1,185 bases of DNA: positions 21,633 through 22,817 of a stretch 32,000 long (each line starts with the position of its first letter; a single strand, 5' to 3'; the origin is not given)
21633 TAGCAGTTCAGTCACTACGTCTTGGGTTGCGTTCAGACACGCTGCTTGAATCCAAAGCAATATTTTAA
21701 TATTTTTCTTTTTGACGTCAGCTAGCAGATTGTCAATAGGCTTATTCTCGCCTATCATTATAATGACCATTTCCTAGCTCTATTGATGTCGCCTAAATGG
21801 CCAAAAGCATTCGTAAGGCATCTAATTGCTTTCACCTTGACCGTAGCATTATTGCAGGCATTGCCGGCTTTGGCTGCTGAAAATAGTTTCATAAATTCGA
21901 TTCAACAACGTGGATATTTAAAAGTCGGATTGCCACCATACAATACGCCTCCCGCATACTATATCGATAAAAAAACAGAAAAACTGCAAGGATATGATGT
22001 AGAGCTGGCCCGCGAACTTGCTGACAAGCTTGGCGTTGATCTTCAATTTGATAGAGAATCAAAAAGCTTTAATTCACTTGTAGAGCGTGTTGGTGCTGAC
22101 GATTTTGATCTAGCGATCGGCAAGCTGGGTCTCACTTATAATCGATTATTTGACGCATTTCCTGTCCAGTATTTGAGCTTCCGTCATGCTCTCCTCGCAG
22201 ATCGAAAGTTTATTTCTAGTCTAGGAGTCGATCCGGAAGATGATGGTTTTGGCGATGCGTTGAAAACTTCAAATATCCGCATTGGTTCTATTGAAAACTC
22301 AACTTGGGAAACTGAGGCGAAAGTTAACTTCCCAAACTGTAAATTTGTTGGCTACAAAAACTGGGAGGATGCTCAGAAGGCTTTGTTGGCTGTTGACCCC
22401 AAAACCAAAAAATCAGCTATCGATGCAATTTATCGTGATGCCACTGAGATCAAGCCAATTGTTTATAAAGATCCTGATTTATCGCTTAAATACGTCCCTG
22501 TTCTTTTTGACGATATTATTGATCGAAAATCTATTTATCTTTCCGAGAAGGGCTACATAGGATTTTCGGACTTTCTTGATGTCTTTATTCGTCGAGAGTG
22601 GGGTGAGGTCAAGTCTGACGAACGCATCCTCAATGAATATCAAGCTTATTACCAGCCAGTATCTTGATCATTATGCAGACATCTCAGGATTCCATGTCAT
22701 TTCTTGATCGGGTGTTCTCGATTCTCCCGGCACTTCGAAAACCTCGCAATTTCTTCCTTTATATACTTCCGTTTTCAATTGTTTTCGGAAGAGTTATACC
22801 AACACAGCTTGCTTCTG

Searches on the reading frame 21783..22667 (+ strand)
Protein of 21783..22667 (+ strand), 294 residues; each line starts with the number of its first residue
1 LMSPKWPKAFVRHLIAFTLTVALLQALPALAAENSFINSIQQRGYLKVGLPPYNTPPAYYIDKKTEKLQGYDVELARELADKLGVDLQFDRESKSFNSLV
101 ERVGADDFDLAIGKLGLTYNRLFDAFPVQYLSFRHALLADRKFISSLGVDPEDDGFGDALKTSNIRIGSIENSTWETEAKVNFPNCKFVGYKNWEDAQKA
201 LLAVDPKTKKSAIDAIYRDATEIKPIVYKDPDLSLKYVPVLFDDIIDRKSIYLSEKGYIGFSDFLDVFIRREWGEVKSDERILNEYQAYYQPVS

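Call 4: search_protein_families(library=pfam, proteins=[window:21783-22667:+], max_evalue=0.01)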
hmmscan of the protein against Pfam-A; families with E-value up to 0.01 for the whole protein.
window:21783-22667:+ (294 aa): 1 family
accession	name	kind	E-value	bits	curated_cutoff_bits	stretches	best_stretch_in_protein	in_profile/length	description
PF00497.25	SBP_bac_3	-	8.7e-11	42.1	26.4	1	47-121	2-72/132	Bacterial extracellular solute-binding proteins, family 3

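Call 8: search_protein_families(library=ncbifam, proteins=[window:21783-22667:+], max_evalue=0.01)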
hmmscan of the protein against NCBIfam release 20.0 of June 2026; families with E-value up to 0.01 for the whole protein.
window:21783-22667:+ (294 aa): 6 families
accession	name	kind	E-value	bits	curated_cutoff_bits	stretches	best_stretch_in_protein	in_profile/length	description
NF008112.0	PRK10859.1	equivalog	4e-10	38.7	354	1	8-121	7-115/483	membrane-bound lytic murein transglycosylase MltF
NF008426.0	PRK11260.1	equivalog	6.3e-10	38.7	312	1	10-120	6-113/266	cystine ABC transporter substrate-binding protein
TIGR01096.1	3A0103s03R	subfamily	3e-06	26.9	256.35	1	42-240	23-202/250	lysine/arginine/ornithine ABC transporter substrate-binding protein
NF052427.1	StpK7MSMEG_1200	equivalog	0.00033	19.3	900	1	26-133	346-447/601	serine/threonine protein kinase StpK7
NF041765.1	ArtJ_Ecoli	equivalog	0.0027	17.3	510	1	56-233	32-188/243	arginine ABC transporter substrate-binding protein ArtJ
NF008885.0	PRK11917.1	equivalog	0.0043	16.6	373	0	24-83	19-76/259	bifunctional adhesin/ABC transporter aspartate/glutamate-binding protein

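Call 51: search_solved_structures(query=window:21783-22667:+, show_alignments=4, max_evalue=0.1)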
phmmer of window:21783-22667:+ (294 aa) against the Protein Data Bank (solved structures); distinct sequences matched with E-value up to 0.1: 46.
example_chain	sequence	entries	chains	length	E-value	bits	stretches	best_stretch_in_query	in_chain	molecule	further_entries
6ggp_A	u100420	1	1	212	6.2e-08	35.8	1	37-234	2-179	Amino acid ABC transporter, periplasmic amino acid-binding protein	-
6ggv_A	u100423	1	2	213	6.3e-08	35.8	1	37-234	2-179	Amino acid ABC transporter, periplasmic amino acid-binding protein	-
6svf_A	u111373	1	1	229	6.6e-08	35.7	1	37-234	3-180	Amino acid ABC transporter, periplasmic amino acid-binding protein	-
4prs_A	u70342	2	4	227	7.5e-08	35.6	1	37-234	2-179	ABC-type transporter, periplasmic subunit family 3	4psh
2yln_A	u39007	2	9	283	8.3e-08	35.4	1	28-120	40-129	PUTATIVE ABC TRANSPORTER, PERIPLASMIC BINDING PROTEIN, AMINO ACID | ABC TRANSPORTER, PERIPLASMIC BINDING PROTEIN, AMINO ACID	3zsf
6y16_A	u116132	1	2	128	3.7e-07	33.3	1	37-121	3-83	Amino acid ABC transporter, periplasmic amino acid-binding protein,Amino acid ABC transpor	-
6q3u_A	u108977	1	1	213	4e-07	33.2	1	37-234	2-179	Amino acid ABC transporter, periplasmic amino acid-binding protein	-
6gpc_A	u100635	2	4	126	4.2e-07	33.1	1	37-121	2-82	Amino acid ABC transporter, periplasmic amino acid-binding protein,Amino acid ABC transpor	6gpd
4i62_A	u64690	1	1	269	6.4e-07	32.5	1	32-234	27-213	Amino acid ABC transporter, periplasmic amino acid-binding protein, putative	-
7a99_A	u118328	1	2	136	2.1e-06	30.8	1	37-121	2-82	Amino acid ABC transporter, periplasmic amino acid-binding protein,Amino acid ABC transpor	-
5jos_A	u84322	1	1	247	7e-06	29.1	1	35-139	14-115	Cyclohexadienyl dehydratase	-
6wup_A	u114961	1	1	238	1e-05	28.6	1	35-122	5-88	Ancestral cyclohexadienyl dehydratase, AncCDT-5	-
9e2b_A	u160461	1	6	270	2.9e-05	27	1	32-145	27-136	ABC-type transporter, periplasmic subunit family 3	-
3del_B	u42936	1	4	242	3.5e-05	26.8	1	55-132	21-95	Arginine Binding Protein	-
4ymx_A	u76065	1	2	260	5.6e-05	26.1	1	15-122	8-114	ABC-type amino acid transport system, periplasmic component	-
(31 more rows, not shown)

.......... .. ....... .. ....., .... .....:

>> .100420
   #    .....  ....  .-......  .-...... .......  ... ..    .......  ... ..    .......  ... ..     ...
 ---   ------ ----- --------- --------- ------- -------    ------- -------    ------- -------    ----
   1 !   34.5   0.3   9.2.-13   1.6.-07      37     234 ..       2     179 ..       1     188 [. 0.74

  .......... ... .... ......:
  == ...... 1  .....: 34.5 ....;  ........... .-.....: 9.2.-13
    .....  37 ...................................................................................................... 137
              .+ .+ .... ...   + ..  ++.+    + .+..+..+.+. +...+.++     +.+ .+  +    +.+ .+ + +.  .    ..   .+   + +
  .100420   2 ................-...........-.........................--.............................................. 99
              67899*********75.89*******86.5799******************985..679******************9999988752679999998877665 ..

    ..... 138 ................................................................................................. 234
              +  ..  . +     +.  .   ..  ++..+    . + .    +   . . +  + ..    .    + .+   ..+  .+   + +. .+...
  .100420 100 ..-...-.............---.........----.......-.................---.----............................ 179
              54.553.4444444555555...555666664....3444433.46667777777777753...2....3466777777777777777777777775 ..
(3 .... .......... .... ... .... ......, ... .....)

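Call 62: find_homologous_proteins(query=window:21783-22667:+)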
Query window:21783-22667:+ (294 aa): 271 proteins with E <= 0.001 among 3474 candidates; the best 120 are listed.
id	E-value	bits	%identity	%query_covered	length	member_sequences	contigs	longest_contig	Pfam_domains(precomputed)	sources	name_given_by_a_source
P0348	5.4e-177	606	92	100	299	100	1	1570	PF00497.26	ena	-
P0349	1.6e-143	496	77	96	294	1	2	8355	PF00497.26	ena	-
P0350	6.3e-143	494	77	96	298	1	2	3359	PF00497.26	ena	-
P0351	6.6e-143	494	77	96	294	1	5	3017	PF00497.26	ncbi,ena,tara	tara:strand:+ start:67 stop:951 length:885 start_codon:yes stop_codon:yes gene_type:complete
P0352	6.6e-143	494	77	96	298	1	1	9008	PF00497.26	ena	-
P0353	7.0e-143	494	77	96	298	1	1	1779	PF00497.26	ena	-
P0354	7.1e-143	494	77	96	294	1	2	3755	PF00497.26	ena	-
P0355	8.1e-143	493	76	96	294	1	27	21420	PF00497.26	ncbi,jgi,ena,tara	jgi:polar amino acid transport system substrate-binding protein|tara:strand:- start:944 stop:1828 le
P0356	9.7e-143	493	77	96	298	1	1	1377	PF00497.26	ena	-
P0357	1.1e-142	493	76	95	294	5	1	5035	PF00497.26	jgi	-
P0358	1.6e-142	492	76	96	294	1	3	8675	PF00497.26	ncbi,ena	-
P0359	1.7e-142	492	76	96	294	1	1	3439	PF00497.26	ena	-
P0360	2.7e-142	492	76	96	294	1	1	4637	PF00497.26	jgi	-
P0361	4.1e-142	491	76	96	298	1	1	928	PF00497.26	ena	-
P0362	5.8e-142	491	76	96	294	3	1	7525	PF00497.26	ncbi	-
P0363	7.4e-142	490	75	96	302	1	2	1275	PF00497.26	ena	-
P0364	8.5e-142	490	75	96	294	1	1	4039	PF00497.26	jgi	-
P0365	1.0e-141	490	75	96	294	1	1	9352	PF00497.26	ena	-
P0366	2.8e-141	488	76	96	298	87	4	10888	PF00497.26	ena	-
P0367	3.5e-141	488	75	96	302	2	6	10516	PF00497.26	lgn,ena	-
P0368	3.8e-141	488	75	96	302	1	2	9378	PF00497.26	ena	-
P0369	1.0e-140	486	75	96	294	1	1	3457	PF00497.26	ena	-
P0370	3.8e-140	485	76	96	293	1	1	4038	PF00497.26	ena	-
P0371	5.9e-140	484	76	97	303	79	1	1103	PF00497.26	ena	-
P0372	1.2e-138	480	77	95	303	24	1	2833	PF00497.26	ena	-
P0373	4.8e-138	478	75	97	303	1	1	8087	PF00497.26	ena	-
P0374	1.0e-137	477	71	98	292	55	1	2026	PF00497.26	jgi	-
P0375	1.3e-136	473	71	98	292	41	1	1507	PF00497.26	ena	-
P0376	1.3e-133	463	69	98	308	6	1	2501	PF00497.26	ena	-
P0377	1.9e-132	459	71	96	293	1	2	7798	PF00497.26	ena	-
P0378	3.9e-132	458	71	96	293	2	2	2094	PF00497.26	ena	-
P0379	1.3e-131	457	71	96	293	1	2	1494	PF00497.26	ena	-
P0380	4.0e-131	455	72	93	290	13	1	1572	PF00497.26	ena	-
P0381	8.0e-131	454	74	91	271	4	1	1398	PF00497.26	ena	-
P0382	1.3e-130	453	70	96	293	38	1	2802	PF00497.26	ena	-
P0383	8.9e-129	447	68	97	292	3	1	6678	PF00497.26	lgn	-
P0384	5.1e-128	445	68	95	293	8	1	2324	PF00497.26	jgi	-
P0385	1.2e-127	444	70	93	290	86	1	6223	PF00497.26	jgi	-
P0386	1.2e-127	444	69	89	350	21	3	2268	PF00497.26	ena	-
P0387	1.3e-125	437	69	97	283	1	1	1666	PF00497.26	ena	-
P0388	2.4e-125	436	69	97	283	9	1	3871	PF00497.26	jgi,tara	tara:strand:+ start:704 stop:1555 length:852 start_codon:yes stop_codon:yes gene_type:complete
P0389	2.7e-125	436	66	96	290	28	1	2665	PF00497.26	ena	-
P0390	4.0e-125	435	68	97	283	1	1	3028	PF00497.26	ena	-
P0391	5.3e-125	435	67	97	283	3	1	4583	PF00497.26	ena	-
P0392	5.4e-125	435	67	97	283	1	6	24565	PF00497.26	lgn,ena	-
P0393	6.0e-125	435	67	97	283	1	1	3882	PF00497.26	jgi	-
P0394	1.9e-124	433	67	96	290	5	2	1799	PF00497.26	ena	-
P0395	2.4e-124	433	68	97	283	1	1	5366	PF00497.26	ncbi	ncbi:MAG: transporter substrate-binding domain-containing protein [Paracoccaceae bacterium]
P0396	2.5e-124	433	67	97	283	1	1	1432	PF00497.26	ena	-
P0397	3.4e-124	432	67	97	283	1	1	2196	PF00497.26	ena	-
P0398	3.6e-124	432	67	97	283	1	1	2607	PF00497.26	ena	-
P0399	3.6e-124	432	67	97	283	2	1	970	PF00497.26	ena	-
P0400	3.7e-124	432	67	97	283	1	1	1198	PF00497.26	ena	-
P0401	5.0e-124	432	67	97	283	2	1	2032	PF00497.26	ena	-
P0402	5.8e-124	431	67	97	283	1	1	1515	PF00497.26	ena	-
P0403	6.6e-124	431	67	97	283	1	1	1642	PF00497.26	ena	-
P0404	6.8e-124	431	67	97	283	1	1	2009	PF00497.26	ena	-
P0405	6.9e-124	431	67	97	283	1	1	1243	PF00497.26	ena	-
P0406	7.5e-124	431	67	97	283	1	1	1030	PF00497.26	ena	-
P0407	9.0e-124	431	67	97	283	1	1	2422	PF00497.26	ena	-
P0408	1.0e-123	431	67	97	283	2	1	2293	PF00497.26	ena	-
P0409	1.0e-123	431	69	97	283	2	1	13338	PF00497.26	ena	-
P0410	1.1e-123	431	67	97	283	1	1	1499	PF00497.26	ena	-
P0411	1.3e-123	430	67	97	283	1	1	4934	PF00497.26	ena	-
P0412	1.3e-123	430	67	97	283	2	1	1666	PF00497.26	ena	-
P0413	1.9e-123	430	67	97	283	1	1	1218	PF00497.26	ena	-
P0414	2.1e-123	430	66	96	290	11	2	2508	PF00497.26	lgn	-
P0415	2.2e-123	430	67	97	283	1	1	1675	PF00497.26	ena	-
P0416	3.5e-123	429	67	97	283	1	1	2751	PF00497.26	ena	-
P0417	3.8e-123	429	66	97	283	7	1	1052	PF00497.26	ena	-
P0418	6.0e-123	428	66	96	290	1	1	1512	PF00497.26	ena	-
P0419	1.0e-122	427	66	97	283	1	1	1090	PF00497.26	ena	-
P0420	1.5e-122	427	66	97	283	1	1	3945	PF00497.26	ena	-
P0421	3.1e-122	426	67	97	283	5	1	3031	PF00497.26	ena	-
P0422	4.4e-122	425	67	97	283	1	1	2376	PF00497.26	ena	-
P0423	5.6e-122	425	65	97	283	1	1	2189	PF00497.26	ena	-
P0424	5.8e-122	425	64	100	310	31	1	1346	PF00497.26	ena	-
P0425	6.6e-122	425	65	97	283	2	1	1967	PF00497.26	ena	-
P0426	6.9e-122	425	65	97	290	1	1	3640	PF00497.26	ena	-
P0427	7.3e-122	425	66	97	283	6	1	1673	PF00497.26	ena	-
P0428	8.7e-122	424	66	97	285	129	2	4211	PF00497.26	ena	-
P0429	2.1e-121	423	66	97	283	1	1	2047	PF00497.26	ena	-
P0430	2.4e-121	423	65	97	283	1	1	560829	PF00497.26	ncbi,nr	ncbi:MAG: hypothetical protein CM15mP39_04670 [Synechococcus sp.]|nr:MAG: hypothetical protein CM15m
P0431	3.6e-121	422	65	97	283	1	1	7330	PF00497.26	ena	-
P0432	4.1e-121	422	67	96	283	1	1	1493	PF00497.26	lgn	-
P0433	5.0e-121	422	65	97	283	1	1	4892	PF00497.26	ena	-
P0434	5.0e-121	422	65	97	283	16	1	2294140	PF00497.26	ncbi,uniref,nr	ncbi:ABC transporter substrate-binding protein [Synechococcus sp. A15-62]|uniref:substrate-binding p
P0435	6.0e-121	422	65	97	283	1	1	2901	PF00497.26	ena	-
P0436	6.6e-121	421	65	97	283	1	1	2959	PF00497.26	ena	-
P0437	6.8e-121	421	65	97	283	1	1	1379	PF00497.26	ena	-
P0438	7.3e-121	421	66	97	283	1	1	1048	PF00497.26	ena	-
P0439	7.8e-121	421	65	97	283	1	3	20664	PF00497.26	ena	-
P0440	8.2e-121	421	65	97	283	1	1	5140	PF00497.26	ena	-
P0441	8.6e-121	421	65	97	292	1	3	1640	PF00497.26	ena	-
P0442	8.8e-121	421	65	97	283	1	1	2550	PF00497.26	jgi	-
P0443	9.0e-121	421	65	97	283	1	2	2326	PF00497.26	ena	-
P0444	9.0e-121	421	66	96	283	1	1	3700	PF00497.26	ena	-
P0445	9.9e-121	421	65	97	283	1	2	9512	PF00497.26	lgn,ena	-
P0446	1.0e-120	421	65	97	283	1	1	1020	PF00497.26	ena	-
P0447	1.3e-120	421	65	97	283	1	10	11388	PF00497.26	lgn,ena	-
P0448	1.3e-120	421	65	97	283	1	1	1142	PF00497.26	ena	-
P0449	1.3e-120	420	65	97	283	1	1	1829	PF00497.26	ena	-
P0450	1.5e-120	420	65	97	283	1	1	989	PF00497.26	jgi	-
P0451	1.6e-120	420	65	97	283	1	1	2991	PF00497.26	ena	-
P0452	1.6e-120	420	65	97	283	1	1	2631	PF00497.26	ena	-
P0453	1.6e-120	420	68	88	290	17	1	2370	PF00497.26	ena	-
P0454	1.6e-120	420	65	97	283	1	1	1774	PF00497.26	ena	-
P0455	1.7e-120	420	65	97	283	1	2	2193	PF00497.26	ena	-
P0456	1.8e-120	420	65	97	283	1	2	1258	PF00497.26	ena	-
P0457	1.9e-120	420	67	96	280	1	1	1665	PF00497.26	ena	-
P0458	2.0e-120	420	65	97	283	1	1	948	PF00497.26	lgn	-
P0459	2.0e-120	420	65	97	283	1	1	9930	PF00497.26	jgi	-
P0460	2.2e-120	420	66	97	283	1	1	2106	PF00497.26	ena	-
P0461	2.2e-120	420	65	97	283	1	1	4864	PF00497.26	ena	-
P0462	2.2e-120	420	65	97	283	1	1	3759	PF00497.26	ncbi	-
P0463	2.3e-120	420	65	97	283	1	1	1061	PF00497.26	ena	-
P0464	2.3e-120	420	65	97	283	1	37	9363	PF00497.26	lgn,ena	-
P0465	2.4e-120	420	68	89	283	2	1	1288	PF00497.26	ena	-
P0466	2.4e-120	420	65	97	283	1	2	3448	PF00497.26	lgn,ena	-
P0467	2.4e-120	420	65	97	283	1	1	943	PF00497.26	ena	-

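Call 64: search_solved_structures(query=A2, show_alignments=5, max_evalue=0.001)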
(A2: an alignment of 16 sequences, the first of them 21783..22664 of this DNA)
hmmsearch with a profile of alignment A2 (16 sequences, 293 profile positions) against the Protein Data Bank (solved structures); distinct sequences matched with E-value up to 0.001: 39.
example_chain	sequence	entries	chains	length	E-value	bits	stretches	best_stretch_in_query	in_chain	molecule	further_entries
4i62_A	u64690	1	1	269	7.6e-11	45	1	11-235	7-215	Amino acid ABC transporter, periplasmic amino acid-binding protein, putative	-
5jos_A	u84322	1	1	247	1e-10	44.5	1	33-140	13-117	Cyclohexadienyl dehydratase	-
5t0w_A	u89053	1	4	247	4.8e-10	42.3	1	33-216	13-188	AncCDT-1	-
5tuj_C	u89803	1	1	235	8.1e-10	41.6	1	34-216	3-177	Ancestral protein CDT-Anc1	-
2yln_A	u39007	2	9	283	9.5e-10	41.3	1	29-118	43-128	PUTATIVE ABC TRANSPORTER, PERIPLASMIC BINDING PROTEIN, AMINO ACID | ABC TRANSPORTER, PERIPLASMIC BINDING PROTEIN, AMINO ACID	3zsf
6wup_A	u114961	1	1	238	1.5e-09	40.7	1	34-123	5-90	Ancestral cyclohexadienyl dehydratase, AncCDT-5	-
9e2b_A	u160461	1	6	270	2.5e-09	40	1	30-148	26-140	ABC-type transporter, periplasmic subunit family 3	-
8cq4_A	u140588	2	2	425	3.3e-09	39.6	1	9-130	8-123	Bifunctional cyclohexadienyl dehydratase/chorismate mutase from Janthinobacterium sp. HH01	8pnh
6y16_A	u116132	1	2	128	3.8e-09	39.4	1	36-120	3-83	Amino acid ABC transporter, periplasmic amino acid-binding protein,Amino acid ABC transpor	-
6gpc_A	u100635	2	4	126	4.5e-09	39.1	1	36-120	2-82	Amino acid ABC transporter, periplasmic amino acid-binding protein,Amino acid ABC transpor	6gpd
6svf_A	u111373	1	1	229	7.5e-09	38.4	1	36-120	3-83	Amino acid ABC transporter, periplasmic amino acid-binding protein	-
6ggp_A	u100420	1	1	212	7.9e-09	38.3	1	36-120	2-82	Amino acid ABC transporter, periplasmic amino acid-binding protein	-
6ggv_A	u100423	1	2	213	8e-09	38.3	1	36-120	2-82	Amino acid ABC transporter, periplasmic amino acid-binding protein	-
4prs_A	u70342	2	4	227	9.3e-09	38.1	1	36-120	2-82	ABC-type transporter, periplasmic subunit family 3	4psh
7a99_A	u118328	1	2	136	1.9e-08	37.1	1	36-120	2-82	Amino acid ABC transporter, periplasmic amino acid-binding protein,Amino acid ABC transpor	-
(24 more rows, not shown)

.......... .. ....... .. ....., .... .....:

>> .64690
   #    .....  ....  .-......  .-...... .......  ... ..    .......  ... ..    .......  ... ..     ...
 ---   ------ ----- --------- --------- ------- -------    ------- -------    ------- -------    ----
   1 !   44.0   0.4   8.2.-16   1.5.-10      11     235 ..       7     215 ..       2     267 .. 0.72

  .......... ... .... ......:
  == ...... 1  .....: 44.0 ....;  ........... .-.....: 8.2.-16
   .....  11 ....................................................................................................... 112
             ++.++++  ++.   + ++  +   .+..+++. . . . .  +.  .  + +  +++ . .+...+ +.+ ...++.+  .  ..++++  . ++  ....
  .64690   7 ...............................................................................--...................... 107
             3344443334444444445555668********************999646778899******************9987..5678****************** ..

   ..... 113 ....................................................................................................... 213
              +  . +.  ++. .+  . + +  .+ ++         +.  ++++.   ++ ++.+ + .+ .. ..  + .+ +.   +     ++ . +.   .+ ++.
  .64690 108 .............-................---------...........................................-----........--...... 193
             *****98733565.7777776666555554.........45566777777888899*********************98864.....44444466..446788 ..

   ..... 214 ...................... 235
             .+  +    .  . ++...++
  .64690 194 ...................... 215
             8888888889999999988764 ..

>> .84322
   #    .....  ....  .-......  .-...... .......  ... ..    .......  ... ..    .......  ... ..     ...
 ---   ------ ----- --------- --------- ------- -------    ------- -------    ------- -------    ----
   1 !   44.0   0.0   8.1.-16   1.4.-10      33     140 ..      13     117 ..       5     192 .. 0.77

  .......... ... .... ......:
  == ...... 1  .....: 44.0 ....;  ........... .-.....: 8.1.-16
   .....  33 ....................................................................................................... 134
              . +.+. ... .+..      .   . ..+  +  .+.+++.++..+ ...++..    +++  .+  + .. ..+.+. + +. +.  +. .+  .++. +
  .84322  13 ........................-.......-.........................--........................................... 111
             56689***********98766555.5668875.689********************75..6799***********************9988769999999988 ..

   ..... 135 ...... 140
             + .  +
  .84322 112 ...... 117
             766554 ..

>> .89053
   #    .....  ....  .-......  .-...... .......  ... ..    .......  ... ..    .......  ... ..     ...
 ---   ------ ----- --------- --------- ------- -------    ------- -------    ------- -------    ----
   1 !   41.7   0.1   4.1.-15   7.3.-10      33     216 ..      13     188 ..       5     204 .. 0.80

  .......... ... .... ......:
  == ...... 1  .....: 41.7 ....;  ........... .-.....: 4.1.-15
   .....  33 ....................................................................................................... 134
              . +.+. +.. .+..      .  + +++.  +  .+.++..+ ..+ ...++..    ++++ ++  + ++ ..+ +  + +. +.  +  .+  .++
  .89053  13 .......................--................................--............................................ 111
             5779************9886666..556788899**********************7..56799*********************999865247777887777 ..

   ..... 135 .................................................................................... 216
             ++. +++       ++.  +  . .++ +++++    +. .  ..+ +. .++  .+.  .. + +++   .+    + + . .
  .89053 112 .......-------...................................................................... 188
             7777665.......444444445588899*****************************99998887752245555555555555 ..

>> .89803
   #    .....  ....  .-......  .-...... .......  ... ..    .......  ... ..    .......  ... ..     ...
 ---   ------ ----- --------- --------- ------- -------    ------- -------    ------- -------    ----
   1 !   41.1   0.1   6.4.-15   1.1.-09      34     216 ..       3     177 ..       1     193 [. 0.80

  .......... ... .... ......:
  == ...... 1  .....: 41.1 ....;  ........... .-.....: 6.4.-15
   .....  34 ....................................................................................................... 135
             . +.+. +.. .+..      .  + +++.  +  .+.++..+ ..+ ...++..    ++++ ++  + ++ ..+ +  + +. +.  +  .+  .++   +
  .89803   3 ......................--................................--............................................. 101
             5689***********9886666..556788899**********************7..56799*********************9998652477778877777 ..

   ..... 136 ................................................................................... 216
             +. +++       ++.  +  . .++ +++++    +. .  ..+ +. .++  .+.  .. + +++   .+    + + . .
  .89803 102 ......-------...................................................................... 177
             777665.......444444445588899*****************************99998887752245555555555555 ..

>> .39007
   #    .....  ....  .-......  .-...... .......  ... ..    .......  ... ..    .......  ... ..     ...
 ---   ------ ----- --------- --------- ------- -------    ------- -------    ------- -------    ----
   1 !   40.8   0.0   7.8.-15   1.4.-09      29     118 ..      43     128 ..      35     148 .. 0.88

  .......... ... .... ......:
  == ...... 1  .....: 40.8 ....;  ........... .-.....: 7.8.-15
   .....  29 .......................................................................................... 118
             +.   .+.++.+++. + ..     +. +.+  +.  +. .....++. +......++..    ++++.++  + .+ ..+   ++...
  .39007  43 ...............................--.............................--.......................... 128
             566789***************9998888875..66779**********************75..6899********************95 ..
